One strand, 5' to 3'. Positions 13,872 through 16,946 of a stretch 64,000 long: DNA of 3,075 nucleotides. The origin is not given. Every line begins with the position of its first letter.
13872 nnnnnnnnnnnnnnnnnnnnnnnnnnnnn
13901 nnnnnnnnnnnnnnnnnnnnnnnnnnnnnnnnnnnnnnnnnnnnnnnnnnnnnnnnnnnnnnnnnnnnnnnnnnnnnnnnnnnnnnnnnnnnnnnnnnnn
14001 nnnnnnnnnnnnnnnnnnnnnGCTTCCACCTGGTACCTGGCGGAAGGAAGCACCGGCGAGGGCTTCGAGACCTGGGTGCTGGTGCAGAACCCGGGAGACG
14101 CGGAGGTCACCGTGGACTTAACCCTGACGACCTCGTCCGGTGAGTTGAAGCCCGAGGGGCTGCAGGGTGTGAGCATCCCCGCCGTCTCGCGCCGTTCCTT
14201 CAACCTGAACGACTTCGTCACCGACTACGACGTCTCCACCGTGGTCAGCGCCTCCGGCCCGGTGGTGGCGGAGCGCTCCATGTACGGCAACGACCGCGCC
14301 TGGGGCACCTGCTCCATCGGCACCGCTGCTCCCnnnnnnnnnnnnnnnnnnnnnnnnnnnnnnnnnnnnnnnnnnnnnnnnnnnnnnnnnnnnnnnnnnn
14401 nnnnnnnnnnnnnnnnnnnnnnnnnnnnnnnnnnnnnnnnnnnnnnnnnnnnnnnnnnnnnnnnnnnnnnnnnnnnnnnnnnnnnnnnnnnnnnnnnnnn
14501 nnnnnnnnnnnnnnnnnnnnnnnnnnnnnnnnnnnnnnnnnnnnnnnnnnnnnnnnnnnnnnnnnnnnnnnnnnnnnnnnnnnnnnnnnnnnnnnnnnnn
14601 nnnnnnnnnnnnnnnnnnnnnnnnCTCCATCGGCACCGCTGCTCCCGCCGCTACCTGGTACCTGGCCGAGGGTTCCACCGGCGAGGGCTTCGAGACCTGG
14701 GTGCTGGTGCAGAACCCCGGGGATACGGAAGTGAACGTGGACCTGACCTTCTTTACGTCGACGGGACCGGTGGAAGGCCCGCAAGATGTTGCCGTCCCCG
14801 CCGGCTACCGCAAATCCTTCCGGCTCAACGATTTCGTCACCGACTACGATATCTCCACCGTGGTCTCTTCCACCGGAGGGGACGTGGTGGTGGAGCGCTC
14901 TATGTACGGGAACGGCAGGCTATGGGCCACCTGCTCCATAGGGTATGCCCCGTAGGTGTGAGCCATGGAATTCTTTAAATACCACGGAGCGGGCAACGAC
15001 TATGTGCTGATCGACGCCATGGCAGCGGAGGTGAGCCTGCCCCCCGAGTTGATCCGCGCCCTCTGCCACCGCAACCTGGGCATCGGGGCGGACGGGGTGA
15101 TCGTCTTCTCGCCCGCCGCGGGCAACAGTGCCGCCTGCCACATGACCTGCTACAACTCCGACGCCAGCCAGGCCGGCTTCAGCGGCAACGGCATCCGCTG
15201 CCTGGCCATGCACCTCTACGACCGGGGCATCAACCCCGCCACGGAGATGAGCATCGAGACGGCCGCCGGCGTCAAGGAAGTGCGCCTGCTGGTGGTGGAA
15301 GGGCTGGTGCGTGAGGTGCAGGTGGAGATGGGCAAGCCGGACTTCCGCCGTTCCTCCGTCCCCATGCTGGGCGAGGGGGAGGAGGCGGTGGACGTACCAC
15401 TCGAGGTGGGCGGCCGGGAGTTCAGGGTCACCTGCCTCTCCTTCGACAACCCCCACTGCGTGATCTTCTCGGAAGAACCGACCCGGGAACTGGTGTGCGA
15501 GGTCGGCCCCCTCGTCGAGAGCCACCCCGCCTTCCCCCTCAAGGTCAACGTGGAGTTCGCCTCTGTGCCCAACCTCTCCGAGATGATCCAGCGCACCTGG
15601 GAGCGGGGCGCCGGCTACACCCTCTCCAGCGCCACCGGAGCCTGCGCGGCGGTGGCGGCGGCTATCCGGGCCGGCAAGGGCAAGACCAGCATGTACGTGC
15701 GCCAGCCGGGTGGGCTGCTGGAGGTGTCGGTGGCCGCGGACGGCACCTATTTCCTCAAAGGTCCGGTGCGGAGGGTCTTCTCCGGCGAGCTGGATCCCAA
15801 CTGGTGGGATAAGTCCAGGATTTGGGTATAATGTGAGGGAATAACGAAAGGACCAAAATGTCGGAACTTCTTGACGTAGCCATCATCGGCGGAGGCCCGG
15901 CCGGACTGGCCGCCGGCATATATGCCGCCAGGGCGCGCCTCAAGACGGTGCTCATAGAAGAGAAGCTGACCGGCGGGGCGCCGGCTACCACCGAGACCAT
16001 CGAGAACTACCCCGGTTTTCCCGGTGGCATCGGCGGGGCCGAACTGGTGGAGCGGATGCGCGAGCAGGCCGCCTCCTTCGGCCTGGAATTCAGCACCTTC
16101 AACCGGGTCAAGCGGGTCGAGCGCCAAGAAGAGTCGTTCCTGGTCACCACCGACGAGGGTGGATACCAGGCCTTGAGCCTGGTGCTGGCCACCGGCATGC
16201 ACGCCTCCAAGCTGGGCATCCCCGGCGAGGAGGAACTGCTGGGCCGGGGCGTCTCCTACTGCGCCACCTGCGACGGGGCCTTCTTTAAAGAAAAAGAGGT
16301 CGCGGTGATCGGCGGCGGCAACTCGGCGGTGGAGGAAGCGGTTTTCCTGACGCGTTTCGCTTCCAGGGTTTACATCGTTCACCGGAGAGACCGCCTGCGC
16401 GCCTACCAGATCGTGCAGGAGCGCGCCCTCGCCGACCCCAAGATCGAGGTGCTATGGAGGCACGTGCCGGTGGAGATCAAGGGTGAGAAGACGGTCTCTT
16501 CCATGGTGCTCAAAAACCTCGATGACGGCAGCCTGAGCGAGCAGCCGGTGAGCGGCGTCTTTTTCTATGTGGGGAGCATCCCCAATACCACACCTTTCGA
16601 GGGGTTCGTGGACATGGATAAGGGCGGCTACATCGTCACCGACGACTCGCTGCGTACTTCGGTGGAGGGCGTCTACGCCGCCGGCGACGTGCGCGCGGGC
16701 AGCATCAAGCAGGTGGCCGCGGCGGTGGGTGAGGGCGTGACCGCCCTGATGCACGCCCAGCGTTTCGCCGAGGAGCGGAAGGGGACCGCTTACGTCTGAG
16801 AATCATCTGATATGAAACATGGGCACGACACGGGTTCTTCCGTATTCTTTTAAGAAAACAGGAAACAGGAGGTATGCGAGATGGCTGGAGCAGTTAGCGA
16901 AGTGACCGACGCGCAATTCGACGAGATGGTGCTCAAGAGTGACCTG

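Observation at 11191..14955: Unrecognised ~105-aa tandem module (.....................) shared by three unrelated secreted proteins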

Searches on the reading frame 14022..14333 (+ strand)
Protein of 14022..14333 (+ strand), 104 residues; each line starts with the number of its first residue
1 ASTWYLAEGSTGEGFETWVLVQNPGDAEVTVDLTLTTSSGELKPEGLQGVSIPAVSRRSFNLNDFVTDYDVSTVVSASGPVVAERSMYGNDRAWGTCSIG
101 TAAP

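Call 15: search_solved_structures(query=A1, max_evalue=10, show_alignments=2)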
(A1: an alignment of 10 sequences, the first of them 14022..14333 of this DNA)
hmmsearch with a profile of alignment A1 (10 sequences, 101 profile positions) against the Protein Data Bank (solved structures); distinct sequences matched with E-value up to 10: 5.
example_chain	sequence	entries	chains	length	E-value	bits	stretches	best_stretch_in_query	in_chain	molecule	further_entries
1nc7_A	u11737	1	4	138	0.0023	21.6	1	2-80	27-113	hypothetical protein TM1070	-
2ii7_A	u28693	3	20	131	0.0028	21.3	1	16-81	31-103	Anabaena sensory rhodopsin transducer protein | Sensory rhodopsin transducer protein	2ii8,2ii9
2iia_A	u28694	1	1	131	0.0029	21.3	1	16-81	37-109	Sensory rhodopsin transducer protein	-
9oh5_A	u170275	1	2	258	0.34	14.6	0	9-64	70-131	MS2 CPM58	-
6sws_A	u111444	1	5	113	0.44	14.3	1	16-84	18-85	Phosphoinositide 3-kinase adapter protein 1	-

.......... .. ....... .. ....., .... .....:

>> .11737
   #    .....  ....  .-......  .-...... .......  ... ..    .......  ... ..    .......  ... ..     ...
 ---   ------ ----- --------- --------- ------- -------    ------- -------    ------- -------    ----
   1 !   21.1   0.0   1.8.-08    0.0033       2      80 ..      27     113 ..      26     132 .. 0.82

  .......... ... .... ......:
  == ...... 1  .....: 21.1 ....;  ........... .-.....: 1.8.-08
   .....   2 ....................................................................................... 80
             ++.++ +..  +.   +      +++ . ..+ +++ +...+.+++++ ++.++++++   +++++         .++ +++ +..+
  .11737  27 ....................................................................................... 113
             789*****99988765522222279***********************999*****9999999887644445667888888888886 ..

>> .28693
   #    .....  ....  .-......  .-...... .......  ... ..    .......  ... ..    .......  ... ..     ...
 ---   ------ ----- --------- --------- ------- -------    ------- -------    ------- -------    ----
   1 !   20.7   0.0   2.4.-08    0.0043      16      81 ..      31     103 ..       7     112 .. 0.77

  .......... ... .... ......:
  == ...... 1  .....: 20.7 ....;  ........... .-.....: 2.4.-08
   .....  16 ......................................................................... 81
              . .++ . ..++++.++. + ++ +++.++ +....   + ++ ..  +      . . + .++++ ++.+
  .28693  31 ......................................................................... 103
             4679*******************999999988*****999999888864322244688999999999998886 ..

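Call 16: search_protein_families(library=pfam, alignment_id=A1, max_evalue=1)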
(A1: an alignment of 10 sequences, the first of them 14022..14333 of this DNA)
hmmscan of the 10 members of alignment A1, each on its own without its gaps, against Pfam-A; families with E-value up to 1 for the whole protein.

A. member 1, window:14022-14333:+ (104 aa): 2 families
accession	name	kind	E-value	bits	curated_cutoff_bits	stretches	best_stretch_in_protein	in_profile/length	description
PF18986.5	DUF5719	-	7.1e-11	42.2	26.2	1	6-83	55-134/319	Family of unknown function (DUF5719)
PF19516.4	DUF6049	-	0.085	11.9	30.1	1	19-59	593-633/708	Family of unknown function (DUF6049)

B. families by the number of members that match (of 10 scanned): 7 families
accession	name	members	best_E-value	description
PF18986.5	DUF5719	9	7.1e-11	Family of unknown function (DUF5719)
PF07100.16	ASRT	3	0.0011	Anabaena sensory rhodopsin transducer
PF05506.17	PLipase_C_C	1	0.084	Bacterial phospholipase C, C-terminal domain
PF19516.4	DUF6049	1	0.085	Family of unknown function (DUF6049)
PF14486.12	DUF4432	1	0.099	Domain of unknown function (DUF4432)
PF17390.7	Bac_rhamnosid_C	1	0.14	Bacterial alpha-L-rhamnosidase C-terminal domain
PF02801.28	Ketoacyl-synt_C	1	0.23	Beta-ketoacyl synthase, C-terminal domain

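Call 17: find_homologous_proteins(query=A1, max_evalue=0.001)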
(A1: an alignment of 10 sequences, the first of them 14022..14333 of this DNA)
Query A1 (10 sequences) (104 aa, profile of the alignment): 926 proteins with E <= 0.001 among 1969 candidates; the best 120 are listed.
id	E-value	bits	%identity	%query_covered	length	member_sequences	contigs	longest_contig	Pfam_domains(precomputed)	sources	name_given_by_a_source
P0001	1.2e-63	230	57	96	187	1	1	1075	PF17992.8,PF18986.6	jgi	jgi:hypothetical protein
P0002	1.7e-63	229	64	98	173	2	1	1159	-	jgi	jgi:hypothetical protein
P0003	1.1e-61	223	63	96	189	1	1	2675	PF18986.6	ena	-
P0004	5.3e-61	221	64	98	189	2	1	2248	PF18986.6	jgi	-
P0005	3.5e-58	212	52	96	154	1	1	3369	-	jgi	jgi:hypothetical protein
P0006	1.0e-57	211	68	96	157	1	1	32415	PF18986.6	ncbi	-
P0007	8.8e-56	204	49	96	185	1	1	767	PF18986.6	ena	-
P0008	5.8e-55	202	56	98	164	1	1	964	PF18986.6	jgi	jgi:hypothetical protein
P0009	9.4e-53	195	50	97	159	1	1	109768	-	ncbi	ncbi:MAG: hypothetical protein AB1384_09605, partial [Actinomycetota bacterium]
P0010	2.1e-52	194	63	98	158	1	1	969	-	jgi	jgi:hypothetical protein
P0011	1.0e-51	191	46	83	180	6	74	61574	PF18986.6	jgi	jgi:hypothetical protein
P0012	3.4e-50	186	49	97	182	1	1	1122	PF18986.6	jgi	jgi:hypothetical protein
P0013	9.5e-50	185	52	88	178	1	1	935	PF18986.6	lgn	-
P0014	5.2e-49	183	69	83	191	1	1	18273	PF18986.6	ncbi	-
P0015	4.6e-48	180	32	87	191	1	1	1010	-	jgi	jgi:hypothetical protein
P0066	1.6e-40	155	45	85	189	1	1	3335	PF18986.6,PF07100.17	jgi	-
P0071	6.6e-40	153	44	95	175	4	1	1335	PF07100.17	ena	-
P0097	8.6e-38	147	46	85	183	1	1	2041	PF18986.6,PF07100.17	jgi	jgi:hypothetical protein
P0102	7.9e-37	144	34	88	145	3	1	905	PF07100.17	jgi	jgi:hypothetical protein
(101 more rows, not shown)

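Call 22: search_protein_representatives(alignment_id=A1)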
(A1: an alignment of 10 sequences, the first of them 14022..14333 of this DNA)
Query: 10 sequences, 101 profile positions. Proteins with E-value up to 0.001 (for the whole library): 8584; up to 1e-10: 5876; up to 1e-30: 3476. The best 150 are listed.
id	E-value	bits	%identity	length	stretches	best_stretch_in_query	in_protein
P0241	1.2e-197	658.0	-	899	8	2-100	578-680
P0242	2.0e-196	654.1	-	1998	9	1-98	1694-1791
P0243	5.2e-196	652.8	-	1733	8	3-99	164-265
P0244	1.4e-192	641.8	-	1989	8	2-99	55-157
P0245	5.7e-192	639.8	-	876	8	3-99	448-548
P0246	3.6e-188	627.6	-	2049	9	1-101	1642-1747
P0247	1.0e-187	626.1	-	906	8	2-96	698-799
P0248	1.6e-161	542.1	-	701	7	2-100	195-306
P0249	1.6e-161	542.1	-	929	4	3-101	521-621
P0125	2.0e-152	512.9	-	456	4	3-98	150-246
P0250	5.5e-151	508.3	-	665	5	2-101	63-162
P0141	5.1e-148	498.8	-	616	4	1-101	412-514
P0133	2.4e-147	496.6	-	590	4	1-101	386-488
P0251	2.6e-147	496.5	-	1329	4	2-100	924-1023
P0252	1.1e-146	494.5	-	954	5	1-99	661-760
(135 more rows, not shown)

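Call 34: find_related_loci(query=A1, collection=genome_contigs, flank=6000)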
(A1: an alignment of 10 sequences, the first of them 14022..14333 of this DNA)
Query A1 (104 aa) in genome_contigs; peptide patterns used: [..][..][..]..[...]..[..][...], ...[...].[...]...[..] (x = any residue, [..] = any of these).
567 stretches matched a pattern (row limit reached: there are more); 544 encode a relative of the query (tblastn E <= 1e-3); the best 80 are kept; 79 distinct loci.
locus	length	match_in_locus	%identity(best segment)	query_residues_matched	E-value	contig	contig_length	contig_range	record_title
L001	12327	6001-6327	72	1-104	3e-46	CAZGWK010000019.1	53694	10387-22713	MAG TPA_asm: uncultured Actinomycetota bacterium isolate SRP141376_co1_17 genome assembly, contig: NODE_1558_length_5369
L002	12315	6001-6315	71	1-104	4e-44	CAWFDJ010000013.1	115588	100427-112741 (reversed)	MAG: uncultured bacterium isolate MFD04716.bin.2.264 genome assembly, contig: contig_28096, whole genome shotgun sequenc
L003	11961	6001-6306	68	4-104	8e-41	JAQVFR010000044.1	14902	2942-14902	MAG: Actinomycetota bacterium isolate STE_163 NODE_9460_length_14902_cov_4.200541_Sandtown_E, whole genome shotgun seque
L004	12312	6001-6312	63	1-104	6e-40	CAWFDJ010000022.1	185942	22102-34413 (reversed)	MAG: uncultured bacterium isolate MFD04716.bin.2.264 genome assembly, contig: contig_52852, whole genome shotgun sequenc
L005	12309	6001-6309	62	2-104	9e-39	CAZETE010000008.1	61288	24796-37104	MAG TPA_asm: uncultured Actinomycetota bacterium isolate binchicken_co74_111 genome assembly, contig: NODE_885_length_61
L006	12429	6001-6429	65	4-100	8e-37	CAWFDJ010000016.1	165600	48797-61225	MAG: uncultured bacterium isolate MFD04716.bin.2.264 genome assembly, contig: contig_42010, whole genome shotgun sequenc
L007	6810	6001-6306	58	4-104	8e-35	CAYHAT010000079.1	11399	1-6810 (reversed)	MAG TPA_asm: uncultured Actinomycetota bacterium isolate ERP119294_co1_319 genome assembly, contig: NODE_7726_length_113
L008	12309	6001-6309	59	1-104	1e-34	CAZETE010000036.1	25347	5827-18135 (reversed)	MAG TPA_asm: uncultured Actinomycetota bacterium isolate binchicken_co74_111 genome assembly, contig: NODE_3591_length_2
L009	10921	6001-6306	58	4-104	3e-34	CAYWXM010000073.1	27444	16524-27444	MAG TPA_asm: uncultured Actinomycetota bacterium isolate SRP067234_co1_219 genome assembly, contig: k99_1096130, whole g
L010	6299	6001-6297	62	2-99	4e-34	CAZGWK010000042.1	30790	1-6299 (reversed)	MAG TPA_asm: uncultured Actinomycetota bacterium isolate SRP141376_co1_17 genome assembly, contig: NODE_3412_length_3079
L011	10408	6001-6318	58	1-104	7e-34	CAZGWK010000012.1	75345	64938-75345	MAG TPA_asm: uncultured Actinomycetota bacterium isolate SRP141376_co1_17 genome assembly, contig: NODE_882_length_75345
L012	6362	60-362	57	1-104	1e-33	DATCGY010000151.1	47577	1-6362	MAG TPA_asm: Candidatus Anoxymicrobiaceae bacterium isolate SMAG_U7819 k141_1107440, whole genome shotgun sequence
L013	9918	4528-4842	56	1-104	7e-33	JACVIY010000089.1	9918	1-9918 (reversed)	MAG: Candidatus Geothermincola secundus isolate QZM4_2.bin.157 contig089, whole genome shotgun sequence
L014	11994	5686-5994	55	2-104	8e-34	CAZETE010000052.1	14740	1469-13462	MAG TPA_asm: uncultured Actinomycetota bacterium isolate binchicken_co74_111 genome assembly, contig: NODE_7675_length_1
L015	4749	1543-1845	62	2-101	2e-32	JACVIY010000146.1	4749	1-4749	MAG: Candidatus Geothermincola secundus isolate QZM4_2.bin.157 contig146, whole genome shotgun sequence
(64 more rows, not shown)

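Call 43: search_protein_families(library=pfam, alignment_id=A3, max_evalue=0.0001)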
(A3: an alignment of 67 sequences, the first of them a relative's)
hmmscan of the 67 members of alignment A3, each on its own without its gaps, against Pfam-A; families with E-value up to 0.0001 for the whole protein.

A. member 1, L001:3580-5685:+ (702 aa): 6 families
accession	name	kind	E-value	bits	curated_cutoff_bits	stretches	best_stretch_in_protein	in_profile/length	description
PF18998.6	Flg_new_2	-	5.4e-19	68.4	23.6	1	560-628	2-72/73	Divergent InlB B-repeat domain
PF21783.3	YNCE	-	1.2e-14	54.9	27.1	3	109-185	256-332/339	YNCE-like beta-propeller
PF10282.15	Lactonase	-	2.4e-10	40.6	21.7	1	129-248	183-318/344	Lactonase, 7-bladed beta-propeller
PF01436.27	NHL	-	2e-07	31.1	20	0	180-200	3-22/28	NHL repeat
PF25174.1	Beta-prop_THOC3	-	9.1e-07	28.6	305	0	145-265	55-173/272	THOC3 beta-propeller domain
PF02239.22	Cytochrom_D1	-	1.2e-05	24.5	25.5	0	152-268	8-124/368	Cytochrome D1 heme domain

B. families by the number of members that match (of 67 scanned): 73 families (the first 25 are shown)
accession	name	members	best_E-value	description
PF13529.12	Peptidase_C39_2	7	6.5e-22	Peptidase_C39 like family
PF02872.23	5_nucleotid_C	7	8.1e-19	5'-nucleotidase, C-terminal domain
PF00149.33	Metallophos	7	5.4e-10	Calcineurin-like phosphoesterase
PF12385.14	Peptidase_C70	7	9.6e-10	Papain-like cysteine protease AvrRpt2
PF00174.25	Oxidored_molyb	6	2.2e-11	Oxidoreductase molybdopterin binding domain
PF01839.29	FG-GAP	3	1.7e-37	FG-GAP repeat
PF13517.12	FG-GAP_3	3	1.6e-33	FG-GAP-like repeat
PF25292.1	Beta-prop_CGLA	3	1.6e-18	Lambda-carrageenase beta-propeller domain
PF13570.13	Beta-prop_ACSF4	3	1.5e-15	Beta-alanine-activating enzyme, beta-propeller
PF01833.30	TIG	3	2e-12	IPT/TIG domain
PF01229.23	Glyco_hydro_39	3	7.5e-12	Glycosyl hydrolases family 39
PF14783.12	BBS2_Mid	3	1.3e-09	Ciliary BBSome complex subunit 2, middle region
PF00331.26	Glyco_hydro_10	3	1.7e-07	Glycosyl hydrolase family 10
PF00150.24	Cellulase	3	6e-07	Cellulase (glycosyl hydrolase family 5)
PF03412.21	Peptidase_C39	3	6.1e-06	Peptidase C39 family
PF00877.26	NLPC_P60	2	1.2e-20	NlpC/P60 family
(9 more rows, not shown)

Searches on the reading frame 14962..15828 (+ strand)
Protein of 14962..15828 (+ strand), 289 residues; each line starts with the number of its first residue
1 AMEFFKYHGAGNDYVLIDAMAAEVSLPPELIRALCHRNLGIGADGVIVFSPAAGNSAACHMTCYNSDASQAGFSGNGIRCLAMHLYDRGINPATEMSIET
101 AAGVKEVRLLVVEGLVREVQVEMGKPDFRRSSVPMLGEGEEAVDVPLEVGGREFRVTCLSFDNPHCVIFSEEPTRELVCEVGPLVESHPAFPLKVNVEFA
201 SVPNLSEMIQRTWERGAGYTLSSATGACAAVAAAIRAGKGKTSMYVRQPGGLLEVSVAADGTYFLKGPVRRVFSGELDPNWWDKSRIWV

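Call 53: search_protein_families(library=pfam, proteins=[window:14962-15828:+], max_evalue=0.001)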
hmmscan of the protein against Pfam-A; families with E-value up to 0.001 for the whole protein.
window:14962-15828:+ (289 aa): 1 family
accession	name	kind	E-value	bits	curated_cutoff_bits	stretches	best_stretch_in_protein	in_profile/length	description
PF01678.24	DAP_epimerase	-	9.5e-47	158.5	34.7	2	4-127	1-119/121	Diaminopimelate epimerase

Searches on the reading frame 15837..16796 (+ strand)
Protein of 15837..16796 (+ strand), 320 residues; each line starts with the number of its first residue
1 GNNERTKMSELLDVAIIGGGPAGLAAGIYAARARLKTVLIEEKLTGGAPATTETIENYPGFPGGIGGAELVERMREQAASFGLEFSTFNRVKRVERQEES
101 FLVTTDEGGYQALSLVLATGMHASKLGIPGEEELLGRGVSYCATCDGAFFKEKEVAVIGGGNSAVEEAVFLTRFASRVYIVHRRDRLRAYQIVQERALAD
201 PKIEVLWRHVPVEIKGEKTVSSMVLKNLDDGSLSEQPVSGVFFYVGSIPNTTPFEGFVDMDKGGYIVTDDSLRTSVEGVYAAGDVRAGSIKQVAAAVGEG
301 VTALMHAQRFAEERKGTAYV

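Call 53: search_protein_families(library=pfam, proteins=[window:15837-16796:+], max_evalue=0.001)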
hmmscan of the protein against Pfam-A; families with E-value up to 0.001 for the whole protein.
window:15837-16796:+ (320 aa): 11 families
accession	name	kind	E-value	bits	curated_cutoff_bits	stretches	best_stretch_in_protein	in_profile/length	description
PF07992.20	Pyr_redox_2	-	6.3e-56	190.4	26.1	1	13-300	2-291/291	Pyridine nucleotide-disulphide oxidoreductase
PF13738.12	Pyr_redox_3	-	1.6e-31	110.1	30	2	66-283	79-305/305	Pyridine nucleotide-disulphide oxidoreductase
PF00070.33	Pyr_redox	-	5.1e-19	69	22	1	155-226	2-80/82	Pyridine nucleotide-disulphide oxidoreductase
PF03486.20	HI0933_like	-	1.2e-09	38.4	50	1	13-43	2-32/244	HI0933-like protein Rossmann domain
PF12831.13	FAD_oxidored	-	3.8e-09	36.8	27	1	13-76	1-70/416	FAD dependent oxidoreductase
PF01266.30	DAO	-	7.2e-09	36.1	27.9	1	13-47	1-37/353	FAD dependent oxidoreductase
PF00890.30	FAD_binding_2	-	9.6e-07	28.8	20.4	1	13-43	1-31/414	FAD binding domain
PF01946.23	Thi4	-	1.2e-06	28.4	26.2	1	12-47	18-54/235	Thi4 family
PF01134.28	GIDA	-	4.5e-06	26.4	22.1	1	13-57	1-37/391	Glucose inhibited division protein A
PF13450.12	NAD_binding_8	-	9.2e-05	23.1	21.9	1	16-56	1-41/68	NAD(P)-binding Rossmann-like domain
PF01494.25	FAD_binding_3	-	0.00089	19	22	0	13-42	3-32/349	FAD binding domain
